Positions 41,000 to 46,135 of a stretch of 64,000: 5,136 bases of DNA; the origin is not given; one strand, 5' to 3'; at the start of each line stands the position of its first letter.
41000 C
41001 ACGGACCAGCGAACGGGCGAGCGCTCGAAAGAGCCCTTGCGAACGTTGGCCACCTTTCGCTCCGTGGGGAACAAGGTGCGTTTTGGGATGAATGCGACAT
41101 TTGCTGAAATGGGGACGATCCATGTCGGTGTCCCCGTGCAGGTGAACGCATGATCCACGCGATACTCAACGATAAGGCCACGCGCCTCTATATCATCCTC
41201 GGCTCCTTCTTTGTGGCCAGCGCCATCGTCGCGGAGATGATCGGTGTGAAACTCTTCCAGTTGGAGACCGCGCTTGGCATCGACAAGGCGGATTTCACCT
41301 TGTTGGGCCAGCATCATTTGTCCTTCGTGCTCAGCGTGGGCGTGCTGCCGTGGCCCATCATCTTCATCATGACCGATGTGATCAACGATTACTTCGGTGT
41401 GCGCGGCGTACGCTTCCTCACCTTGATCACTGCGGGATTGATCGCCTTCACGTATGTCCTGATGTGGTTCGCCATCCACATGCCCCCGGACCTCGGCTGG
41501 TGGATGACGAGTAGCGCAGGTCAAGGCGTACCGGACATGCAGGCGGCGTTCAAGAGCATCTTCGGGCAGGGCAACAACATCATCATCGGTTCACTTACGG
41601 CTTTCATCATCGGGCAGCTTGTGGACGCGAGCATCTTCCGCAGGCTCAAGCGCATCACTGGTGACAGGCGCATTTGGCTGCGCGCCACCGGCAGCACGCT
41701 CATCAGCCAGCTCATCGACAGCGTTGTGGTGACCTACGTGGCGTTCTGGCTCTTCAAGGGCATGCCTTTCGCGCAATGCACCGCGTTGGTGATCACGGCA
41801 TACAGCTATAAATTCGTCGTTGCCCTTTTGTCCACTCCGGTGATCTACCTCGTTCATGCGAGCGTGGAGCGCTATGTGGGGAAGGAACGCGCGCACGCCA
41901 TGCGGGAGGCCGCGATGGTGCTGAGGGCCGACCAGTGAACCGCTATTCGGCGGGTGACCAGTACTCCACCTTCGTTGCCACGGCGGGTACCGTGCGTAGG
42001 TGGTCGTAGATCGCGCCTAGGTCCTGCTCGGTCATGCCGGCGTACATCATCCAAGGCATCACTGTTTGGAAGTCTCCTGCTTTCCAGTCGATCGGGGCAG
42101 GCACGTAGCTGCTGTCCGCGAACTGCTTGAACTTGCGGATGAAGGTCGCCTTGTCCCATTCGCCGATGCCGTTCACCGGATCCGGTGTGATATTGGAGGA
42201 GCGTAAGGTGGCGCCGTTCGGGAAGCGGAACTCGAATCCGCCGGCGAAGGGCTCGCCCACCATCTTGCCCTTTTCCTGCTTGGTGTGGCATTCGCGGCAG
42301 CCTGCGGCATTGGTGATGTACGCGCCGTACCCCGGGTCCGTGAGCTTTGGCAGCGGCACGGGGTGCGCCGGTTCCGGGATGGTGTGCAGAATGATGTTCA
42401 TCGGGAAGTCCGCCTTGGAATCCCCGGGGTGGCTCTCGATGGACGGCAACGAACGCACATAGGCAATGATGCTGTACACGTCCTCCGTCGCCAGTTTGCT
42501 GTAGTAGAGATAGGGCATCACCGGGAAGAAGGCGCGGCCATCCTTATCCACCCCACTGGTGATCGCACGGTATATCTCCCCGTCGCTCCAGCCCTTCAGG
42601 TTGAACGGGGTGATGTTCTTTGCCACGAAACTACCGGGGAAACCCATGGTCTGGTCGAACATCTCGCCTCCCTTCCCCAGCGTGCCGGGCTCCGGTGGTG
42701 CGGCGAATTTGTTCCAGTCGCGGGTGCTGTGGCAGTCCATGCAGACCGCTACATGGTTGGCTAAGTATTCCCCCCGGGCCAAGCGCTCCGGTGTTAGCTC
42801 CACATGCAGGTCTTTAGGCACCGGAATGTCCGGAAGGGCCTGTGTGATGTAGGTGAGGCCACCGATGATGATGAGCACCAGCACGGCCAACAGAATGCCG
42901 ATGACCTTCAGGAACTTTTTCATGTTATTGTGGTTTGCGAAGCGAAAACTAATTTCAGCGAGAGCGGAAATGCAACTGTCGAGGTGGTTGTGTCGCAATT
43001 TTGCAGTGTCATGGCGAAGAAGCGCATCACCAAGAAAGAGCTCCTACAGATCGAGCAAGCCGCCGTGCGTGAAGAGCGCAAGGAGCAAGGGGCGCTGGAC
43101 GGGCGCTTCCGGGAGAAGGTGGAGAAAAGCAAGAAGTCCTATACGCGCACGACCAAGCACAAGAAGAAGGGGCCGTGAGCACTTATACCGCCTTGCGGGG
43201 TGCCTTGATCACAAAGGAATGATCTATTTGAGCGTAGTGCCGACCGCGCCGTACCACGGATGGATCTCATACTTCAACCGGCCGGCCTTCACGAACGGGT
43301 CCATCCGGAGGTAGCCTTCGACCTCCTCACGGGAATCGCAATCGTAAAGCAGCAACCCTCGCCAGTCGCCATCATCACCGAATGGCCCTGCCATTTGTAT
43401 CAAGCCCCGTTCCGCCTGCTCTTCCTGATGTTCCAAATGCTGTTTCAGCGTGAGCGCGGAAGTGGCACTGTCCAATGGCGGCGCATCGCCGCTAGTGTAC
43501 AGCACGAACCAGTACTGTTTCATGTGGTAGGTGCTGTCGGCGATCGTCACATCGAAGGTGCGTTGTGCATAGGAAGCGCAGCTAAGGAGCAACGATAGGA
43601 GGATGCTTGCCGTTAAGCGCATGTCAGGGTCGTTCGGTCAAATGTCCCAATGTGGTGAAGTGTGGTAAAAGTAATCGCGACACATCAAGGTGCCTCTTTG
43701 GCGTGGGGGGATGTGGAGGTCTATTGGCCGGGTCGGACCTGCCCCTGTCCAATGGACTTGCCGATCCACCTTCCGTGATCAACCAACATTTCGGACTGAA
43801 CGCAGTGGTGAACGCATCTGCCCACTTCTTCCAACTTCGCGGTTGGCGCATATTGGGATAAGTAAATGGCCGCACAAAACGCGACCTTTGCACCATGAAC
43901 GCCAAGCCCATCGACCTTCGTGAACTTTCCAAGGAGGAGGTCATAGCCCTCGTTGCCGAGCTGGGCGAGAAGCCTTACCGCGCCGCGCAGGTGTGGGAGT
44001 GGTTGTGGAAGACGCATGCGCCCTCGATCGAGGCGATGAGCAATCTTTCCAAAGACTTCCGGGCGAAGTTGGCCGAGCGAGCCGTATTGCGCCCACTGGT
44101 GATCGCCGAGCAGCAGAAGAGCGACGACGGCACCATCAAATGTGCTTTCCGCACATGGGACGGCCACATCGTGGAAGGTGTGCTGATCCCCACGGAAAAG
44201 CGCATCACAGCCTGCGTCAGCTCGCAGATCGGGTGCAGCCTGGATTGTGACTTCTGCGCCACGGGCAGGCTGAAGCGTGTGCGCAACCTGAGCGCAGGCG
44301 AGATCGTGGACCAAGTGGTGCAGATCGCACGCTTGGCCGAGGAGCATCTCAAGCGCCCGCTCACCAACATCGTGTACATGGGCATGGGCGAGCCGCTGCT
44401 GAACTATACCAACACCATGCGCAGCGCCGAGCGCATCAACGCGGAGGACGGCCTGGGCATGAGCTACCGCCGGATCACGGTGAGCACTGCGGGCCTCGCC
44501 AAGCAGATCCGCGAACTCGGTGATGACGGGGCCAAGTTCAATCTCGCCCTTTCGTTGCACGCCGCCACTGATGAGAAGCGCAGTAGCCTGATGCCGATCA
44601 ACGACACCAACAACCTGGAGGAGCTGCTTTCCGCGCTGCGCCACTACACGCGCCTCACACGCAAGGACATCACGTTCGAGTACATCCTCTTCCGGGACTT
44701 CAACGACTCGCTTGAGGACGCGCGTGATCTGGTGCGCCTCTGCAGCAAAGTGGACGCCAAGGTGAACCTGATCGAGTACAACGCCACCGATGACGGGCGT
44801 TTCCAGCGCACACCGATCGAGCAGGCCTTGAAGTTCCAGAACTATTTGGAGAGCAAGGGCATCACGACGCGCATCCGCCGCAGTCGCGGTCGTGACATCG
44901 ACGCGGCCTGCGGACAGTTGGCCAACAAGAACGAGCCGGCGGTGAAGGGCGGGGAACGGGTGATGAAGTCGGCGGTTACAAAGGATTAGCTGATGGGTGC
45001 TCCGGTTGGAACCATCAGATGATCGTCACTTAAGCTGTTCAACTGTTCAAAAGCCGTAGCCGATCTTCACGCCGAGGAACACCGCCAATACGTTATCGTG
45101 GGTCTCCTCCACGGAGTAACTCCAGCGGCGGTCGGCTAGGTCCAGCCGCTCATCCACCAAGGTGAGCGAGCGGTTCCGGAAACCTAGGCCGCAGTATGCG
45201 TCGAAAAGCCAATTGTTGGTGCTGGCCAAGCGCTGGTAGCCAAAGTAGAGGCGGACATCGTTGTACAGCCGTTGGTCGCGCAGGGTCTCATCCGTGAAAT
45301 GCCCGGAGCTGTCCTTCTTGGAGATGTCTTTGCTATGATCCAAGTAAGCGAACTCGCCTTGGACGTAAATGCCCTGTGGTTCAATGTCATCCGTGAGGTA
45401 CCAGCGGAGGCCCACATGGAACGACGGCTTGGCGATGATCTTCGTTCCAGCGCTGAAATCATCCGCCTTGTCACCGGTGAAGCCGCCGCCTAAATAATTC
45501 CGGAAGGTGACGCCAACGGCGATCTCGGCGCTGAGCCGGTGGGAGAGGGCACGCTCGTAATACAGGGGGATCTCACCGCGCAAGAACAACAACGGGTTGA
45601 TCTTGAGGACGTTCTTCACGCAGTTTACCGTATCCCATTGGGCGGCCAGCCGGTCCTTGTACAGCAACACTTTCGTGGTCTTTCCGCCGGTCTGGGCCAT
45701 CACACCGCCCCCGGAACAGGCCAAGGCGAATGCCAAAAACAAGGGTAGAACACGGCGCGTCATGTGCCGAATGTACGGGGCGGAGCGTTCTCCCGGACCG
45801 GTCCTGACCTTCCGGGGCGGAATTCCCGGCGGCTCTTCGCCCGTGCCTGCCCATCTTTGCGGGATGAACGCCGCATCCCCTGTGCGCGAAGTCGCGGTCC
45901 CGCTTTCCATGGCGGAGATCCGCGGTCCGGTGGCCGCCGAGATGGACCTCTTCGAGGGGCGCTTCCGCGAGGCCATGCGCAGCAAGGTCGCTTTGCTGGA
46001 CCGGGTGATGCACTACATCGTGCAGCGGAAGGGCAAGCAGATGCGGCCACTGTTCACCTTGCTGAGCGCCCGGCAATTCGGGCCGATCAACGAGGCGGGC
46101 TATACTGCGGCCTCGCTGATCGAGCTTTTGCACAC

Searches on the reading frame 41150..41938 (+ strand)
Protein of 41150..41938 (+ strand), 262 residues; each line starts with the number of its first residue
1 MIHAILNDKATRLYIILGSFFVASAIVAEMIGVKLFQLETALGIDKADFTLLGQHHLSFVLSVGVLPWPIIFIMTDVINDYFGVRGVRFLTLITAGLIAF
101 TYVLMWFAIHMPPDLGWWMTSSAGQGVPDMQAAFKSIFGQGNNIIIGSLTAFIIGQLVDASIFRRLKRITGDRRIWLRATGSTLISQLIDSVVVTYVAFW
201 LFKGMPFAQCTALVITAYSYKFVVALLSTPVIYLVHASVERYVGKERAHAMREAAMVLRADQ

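Call 7: search_protein_families(library=pfam, proteins=[window:41150-41938:+], max_evalue=0.001)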
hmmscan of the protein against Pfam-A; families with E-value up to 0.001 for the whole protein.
window:41150-41938:+ (262 aa): 1 family
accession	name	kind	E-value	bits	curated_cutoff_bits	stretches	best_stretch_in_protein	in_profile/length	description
PF02592.20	Vut_1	-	4.9e-44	150.8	27.2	1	63-235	2-152/152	Putative vitamin uptake transporter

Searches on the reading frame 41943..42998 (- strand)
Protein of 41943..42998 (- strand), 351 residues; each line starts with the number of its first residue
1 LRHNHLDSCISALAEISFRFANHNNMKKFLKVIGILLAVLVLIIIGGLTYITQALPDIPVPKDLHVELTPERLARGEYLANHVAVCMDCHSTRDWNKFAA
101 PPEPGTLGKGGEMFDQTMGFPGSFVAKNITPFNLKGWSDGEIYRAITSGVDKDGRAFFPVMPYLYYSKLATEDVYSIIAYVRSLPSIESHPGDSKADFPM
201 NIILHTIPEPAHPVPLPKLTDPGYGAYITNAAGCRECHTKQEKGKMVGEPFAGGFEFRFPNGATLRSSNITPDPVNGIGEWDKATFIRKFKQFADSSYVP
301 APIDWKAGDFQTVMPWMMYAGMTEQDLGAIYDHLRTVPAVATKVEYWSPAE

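Call 7: search_protein_families(library=pfam, proteins=[window:41943-42998:-], max_evalue=0.001)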
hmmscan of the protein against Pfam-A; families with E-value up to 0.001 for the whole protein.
window:41943-42998:- (351 aa): 1 family
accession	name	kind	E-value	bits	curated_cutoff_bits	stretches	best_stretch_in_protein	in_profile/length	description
PF00034.26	Cytochrom_C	-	5e-07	31.4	21.3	0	225-337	4-89/90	Cytochrome c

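Call 28: search_protein_families(library=ncbifam, proteins=[window:41943-42998:-], max_evalue=0.001)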
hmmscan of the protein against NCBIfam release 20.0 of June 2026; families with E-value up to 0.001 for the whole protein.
window:41943-42998:- (351 aa): 0 families

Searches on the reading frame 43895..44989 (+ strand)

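Call 7: search_protein_families(library=pfam, proteins=[window:43895-44989:+], max_evalue=0.001)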
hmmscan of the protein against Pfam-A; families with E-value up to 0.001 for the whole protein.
window:43895-44989:+ (364 aa): 2 families
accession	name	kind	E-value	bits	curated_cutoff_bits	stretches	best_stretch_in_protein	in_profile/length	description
PF21016.3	RlmN_N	-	1.9e-16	60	24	1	6-64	1-59/60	Ribosomal RNA large subunit methyltransferase N-terminal domain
PF04055.27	Radical_SAM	-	1.1e-15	58.6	29.5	1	110-279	3-165/166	Radical SAM superfamily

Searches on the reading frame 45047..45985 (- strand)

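Call 7: search_protein_families(library=pfam, proteins=[window:45047-45985:-], max_evalue=0.001)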
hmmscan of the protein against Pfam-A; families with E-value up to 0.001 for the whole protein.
window:45047-45985:- (312 aa): 1 family
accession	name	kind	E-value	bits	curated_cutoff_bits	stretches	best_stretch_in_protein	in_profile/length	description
PF13505.12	OMP_b-brl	-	0.00039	21.1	28.7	1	161-292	20-122/175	Outer membrane protein beta-barrel domain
